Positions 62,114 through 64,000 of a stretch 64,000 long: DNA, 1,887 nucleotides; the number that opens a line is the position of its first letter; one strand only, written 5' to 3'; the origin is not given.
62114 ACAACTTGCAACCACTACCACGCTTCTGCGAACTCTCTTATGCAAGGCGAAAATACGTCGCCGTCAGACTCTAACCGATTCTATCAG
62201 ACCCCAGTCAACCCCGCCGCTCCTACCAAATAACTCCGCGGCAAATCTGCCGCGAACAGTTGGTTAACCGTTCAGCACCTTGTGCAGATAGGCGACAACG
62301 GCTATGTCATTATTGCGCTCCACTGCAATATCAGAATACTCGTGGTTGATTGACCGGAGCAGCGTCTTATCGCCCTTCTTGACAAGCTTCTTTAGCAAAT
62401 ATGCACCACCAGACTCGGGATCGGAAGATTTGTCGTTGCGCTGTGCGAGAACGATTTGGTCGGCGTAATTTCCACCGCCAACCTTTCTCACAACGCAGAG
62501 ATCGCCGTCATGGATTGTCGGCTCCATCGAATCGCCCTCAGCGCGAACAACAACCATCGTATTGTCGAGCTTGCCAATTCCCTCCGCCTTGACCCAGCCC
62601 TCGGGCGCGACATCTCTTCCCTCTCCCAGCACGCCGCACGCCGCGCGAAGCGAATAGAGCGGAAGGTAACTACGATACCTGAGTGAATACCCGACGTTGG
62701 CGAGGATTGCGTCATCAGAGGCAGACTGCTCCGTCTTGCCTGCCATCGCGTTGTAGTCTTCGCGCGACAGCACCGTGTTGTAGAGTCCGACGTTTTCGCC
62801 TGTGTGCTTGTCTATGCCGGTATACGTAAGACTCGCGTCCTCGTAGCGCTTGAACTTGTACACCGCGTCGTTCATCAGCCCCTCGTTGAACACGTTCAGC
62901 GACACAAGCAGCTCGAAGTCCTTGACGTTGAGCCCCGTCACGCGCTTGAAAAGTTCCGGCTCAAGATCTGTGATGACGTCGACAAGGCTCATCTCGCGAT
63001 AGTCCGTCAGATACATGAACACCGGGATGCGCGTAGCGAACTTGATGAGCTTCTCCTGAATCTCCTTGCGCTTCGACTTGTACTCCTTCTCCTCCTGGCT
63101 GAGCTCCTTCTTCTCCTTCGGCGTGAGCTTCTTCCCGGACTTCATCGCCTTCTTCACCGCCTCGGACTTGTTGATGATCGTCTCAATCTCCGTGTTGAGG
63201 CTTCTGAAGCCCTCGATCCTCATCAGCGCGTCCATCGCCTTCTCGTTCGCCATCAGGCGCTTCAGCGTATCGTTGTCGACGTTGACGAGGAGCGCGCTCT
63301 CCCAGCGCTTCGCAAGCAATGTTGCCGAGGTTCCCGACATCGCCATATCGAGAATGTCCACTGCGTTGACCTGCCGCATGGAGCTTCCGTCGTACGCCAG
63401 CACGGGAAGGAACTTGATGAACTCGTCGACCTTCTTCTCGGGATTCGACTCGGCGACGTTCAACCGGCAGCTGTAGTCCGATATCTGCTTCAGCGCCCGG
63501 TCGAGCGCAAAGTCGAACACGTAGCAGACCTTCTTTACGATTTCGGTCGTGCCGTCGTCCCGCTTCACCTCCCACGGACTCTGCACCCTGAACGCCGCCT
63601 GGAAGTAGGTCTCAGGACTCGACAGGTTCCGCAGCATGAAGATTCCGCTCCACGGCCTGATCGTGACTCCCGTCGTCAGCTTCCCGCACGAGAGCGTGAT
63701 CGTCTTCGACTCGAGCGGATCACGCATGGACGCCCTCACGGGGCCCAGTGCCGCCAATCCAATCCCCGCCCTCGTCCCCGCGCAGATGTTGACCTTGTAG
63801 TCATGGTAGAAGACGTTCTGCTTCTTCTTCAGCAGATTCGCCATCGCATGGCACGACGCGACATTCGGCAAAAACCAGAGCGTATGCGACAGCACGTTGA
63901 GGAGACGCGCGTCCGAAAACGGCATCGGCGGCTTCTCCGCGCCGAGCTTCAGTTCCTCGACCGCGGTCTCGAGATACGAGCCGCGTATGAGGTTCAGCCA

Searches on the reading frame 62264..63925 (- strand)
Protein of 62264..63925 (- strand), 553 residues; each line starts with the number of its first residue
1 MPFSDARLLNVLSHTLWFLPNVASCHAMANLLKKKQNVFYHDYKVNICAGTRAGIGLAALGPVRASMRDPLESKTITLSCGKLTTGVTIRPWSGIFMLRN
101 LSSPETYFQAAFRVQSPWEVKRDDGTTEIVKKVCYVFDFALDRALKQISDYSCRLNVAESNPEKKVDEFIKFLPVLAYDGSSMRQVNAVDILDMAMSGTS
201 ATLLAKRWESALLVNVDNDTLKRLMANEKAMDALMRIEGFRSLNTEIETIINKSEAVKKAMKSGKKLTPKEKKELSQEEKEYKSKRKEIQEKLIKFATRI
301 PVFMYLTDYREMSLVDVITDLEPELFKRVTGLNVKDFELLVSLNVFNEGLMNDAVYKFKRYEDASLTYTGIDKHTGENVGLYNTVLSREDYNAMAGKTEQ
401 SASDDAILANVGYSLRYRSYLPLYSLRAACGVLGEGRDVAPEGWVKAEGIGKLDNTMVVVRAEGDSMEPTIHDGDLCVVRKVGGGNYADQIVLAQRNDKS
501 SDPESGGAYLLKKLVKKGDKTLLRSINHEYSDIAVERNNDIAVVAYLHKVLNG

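Call 17: search_protein_families(library=pfam, proteins=[window:62264-63925:-], max_evalue=0.001)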
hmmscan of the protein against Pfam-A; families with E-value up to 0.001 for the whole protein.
window:62264-63925:- (553 aa): 1 family
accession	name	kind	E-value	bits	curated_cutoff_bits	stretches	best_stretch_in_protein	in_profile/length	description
PF00717.28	Peptidase_S24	-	1.5e-12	47.6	23.3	1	452-545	30-113/116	Peptidase S24-like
